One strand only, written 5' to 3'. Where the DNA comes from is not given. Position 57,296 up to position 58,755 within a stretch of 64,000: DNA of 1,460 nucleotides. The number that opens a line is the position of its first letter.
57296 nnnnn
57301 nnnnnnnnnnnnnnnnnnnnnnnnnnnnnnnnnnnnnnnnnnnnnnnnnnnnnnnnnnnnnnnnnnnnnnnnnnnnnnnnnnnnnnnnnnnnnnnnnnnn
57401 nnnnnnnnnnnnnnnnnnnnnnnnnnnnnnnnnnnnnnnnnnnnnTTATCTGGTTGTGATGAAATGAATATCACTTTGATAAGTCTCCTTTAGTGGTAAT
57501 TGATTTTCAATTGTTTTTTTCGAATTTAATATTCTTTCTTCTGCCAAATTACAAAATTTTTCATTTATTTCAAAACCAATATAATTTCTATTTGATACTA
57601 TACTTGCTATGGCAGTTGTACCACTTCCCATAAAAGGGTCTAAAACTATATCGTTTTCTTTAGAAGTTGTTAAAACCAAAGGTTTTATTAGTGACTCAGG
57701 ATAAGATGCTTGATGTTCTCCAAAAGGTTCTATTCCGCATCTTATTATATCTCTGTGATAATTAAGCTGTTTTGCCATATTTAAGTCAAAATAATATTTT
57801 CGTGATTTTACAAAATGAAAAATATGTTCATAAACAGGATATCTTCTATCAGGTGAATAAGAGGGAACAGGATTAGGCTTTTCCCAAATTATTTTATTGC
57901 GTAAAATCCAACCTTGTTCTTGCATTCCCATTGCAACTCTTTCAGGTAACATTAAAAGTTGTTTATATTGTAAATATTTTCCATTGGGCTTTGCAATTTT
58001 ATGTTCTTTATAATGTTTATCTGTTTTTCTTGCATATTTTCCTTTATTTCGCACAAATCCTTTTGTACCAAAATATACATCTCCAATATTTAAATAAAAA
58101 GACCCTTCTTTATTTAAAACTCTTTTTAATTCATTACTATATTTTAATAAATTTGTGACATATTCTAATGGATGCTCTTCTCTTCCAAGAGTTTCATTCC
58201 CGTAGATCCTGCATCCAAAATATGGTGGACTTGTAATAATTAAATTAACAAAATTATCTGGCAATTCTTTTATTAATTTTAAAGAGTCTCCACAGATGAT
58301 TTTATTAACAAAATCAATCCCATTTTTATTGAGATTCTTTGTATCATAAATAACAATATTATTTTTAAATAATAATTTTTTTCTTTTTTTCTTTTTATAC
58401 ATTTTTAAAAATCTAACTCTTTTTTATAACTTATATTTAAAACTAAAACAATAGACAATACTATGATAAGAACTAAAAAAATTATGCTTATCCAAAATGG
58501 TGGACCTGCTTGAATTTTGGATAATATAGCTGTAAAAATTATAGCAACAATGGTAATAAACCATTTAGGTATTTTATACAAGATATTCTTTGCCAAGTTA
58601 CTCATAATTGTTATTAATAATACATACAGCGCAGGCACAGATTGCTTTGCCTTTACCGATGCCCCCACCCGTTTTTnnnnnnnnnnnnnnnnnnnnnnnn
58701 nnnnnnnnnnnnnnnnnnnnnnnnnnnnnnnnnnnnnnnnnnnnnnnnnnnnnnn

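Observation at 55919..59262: Cassette array between ispF and cysS: a type II R-M pair plus three small-membrane-protein genes, each preceded by a copy of the ispF 3' tail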

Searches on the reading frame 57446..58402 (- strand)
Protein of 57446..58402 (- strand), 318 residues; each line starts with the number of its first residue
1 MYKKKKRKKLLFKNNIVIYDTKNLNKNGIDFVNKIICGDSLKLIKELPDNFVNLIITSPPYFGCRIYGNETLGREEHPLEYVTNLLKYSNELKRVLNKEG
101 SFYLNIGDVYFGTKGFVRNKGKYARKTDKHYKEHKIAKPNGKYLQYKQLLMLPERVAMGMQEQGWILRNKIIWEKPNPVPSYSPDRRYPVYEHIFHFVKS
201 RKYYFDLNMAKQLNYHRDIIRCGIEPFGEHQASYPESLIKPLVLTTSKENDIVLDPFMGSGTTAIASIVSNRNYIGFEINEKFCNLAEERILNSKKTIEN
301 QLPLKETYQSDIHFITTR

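Call 6: search_protein_families(library=pfam, proteins=[window:57446-58402:-], max_evalue=0.01)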
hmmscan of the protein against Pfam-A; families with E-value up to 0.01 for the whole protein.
window:57446-58402:- (318 aa): 4 families
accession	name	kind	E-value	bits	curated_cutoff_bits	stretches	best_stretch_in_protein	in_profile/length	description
PF01555.25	N6_N4_Mtase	-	1e-45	156.9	26.7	1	52-289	1-221/221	DNA methylase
PF01170.24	UPF0020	-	0.00018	21.7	22.3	0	244-291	23-65/197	RMKL-like, methyltransferase domain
PF13847.12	Methyltransf_31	-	0.0062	16.7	27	0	19-105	43-110/145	Methyltransferase domain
PF02086.21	MethyltransfD12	-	0.0082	16.3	22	0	249-314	20-88/253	D12 class N6 adenine-specific DNA methyltransferase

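Call 37: search_protein_families(library=padloc, proteins=[window:57446-58402:-], max_evalue=0.1)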
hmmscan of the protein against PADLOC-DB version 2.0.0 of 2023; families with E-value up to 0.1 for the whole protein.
window:57446-58402:- (318 aa): 79 families (the best 25 are shown)
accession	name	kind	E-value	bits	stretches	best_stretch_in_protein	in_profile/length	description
PDLC03387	MTase_II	-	4.4e-75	250.5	1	33-294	12-278/289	Type II methyltransferase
PDLC03252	MTase_II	-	1.5e-46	157.4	1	34-291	92-353/365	Type II methyltransferase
PDLC03371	MTase_II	-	3.7e-45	152.5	1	32-297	10-258/260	Type II methyltransferase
PDLC03309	MTase_II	-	2.6e-41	139.7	2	72-289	123-341/353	Type II methyltransferase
PDLC03336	MTase_II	-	1.5e-37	127.6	2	26-212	24-192/421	Type II methyltransferase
PDLC03353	MTase_II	-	6.1e-34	115.7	1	32-295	9-251/260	Type II methyltransferase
PDLC03216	MTase_II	-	6e-31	105.7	2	155-307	104-271/364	Type II methyltransferase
PDLC03299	MTase_II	-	8.5e-31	105.5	2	228-300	194-266/296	Type II methyltransferase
PDLC03350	MTase_II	-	2.3e-28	97.5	2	214-299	216-303/312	Type II methyltransferase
PDLC03320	MTase_II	-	1.6e-27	94.5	3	229-296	212-279/289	Type II methyltransferase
PDLC03303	MTase_II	-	4.6e-27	92.8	2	147-265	89-201/668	Type II methyltransferase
PDLC03295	MTase_II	-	5.8e-25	86.4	2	230-293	204-268/292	Type II methyltransferase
PDLC03738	oMTase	-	1.3e-24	84.7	2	155-304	113-278/376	orphan methyltransferase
PDLC03305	MTase_II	-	1.9e-24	84.8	1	30-293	10-244/513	Type II methyltransferase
PDLC03265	MTase_II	-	2.2e-24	84.5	2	34-106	26-98/333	Type II methyltransferase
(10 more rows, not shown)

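Call 38: search_protein_families(library=ncbifam, proteins=[window:57446-58402:-], max_evalue=0.1)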
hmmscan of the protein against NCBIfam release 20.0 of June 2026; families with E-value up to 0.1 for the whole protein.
window:57446-58402:- (318 aa): 7 families
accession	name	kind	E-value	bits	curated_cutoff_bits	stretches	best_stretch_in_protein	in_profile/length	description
NF050803.1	DnaMtaseCcrMCaul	equivalog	7.6e-26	90.8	830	2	155-303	96-259/350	adenine-specific DNA-methyltransferase CcrM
NF008572.0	PRK11524.1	equivalog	1.8e-23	83.1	292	2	220-302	185-267/294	adenine-specific DNA-methyltransferase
NF010253.0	PRK13699.1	subfamily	5.6e-17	62.2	244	2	229-301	143-215/226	DNA methyltransferase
NF040721.1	Trm14_Arch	equivalog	1.6e-06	27.5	280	1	231-296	172-241/370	tRNA (guanine(6)-N2)-methyltransferase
TIGR01177.1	TIGR01177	hypoth_equivalog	0.00068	19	316.55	1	244-282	177-215/330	TIGR01177 family methyltransferase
NF011529.0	PRK14968.1-3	equivalog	0.027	13.9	162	1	246-291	31-76/198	putative methyltransferase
TIGR03534.1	RF_mod_PrmC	equivalog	0.099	12.1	199.1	0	22-62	130-167/253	peptide chain release factor N(5)-glutamine methyltransferase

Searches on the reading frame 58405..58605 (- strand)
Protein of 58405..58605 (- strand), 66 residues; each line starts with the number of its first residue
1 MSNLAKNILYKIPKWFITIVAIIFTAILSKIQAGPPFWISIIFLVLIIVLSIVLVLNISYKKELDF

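Call 6: search_protein_families(library=pfam, proteins=[window:58405-58605:-], max_evalue=0.01)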
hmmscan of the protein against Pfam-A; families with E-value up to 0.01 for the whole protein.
window:58405-58605:- (66 aa): 0 families

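Call 37: search_protein_families(library=padloc, proteins=[window:58405-58605:-], max_evalue=0.1)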
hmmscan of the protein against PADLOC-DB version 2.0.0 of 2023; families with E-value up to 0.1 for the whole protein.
window:58405-58605:- (66 aa): 0 families

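Call 38: search_protein_families(library=ncbifam, proteins=[window:58405-58605:-], max_evalue=0.1)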
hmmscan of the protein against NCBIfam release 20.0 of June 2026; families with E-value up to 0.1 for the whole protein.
window:58405-58605:- (66 aa): 0 families

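Call 39: search_protein_families(library=phrogs, proteins=[window:58405-58605:-], max_evalue=0.1)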
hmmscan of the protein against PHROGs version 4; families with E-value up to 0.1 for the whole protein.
window:58405-58605:- (66 aa): 1 family
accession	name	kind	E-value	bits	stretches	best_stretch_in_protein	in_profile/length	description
phrog_29792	-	unknown function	0.0011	19.7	1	9-63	15-71/75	-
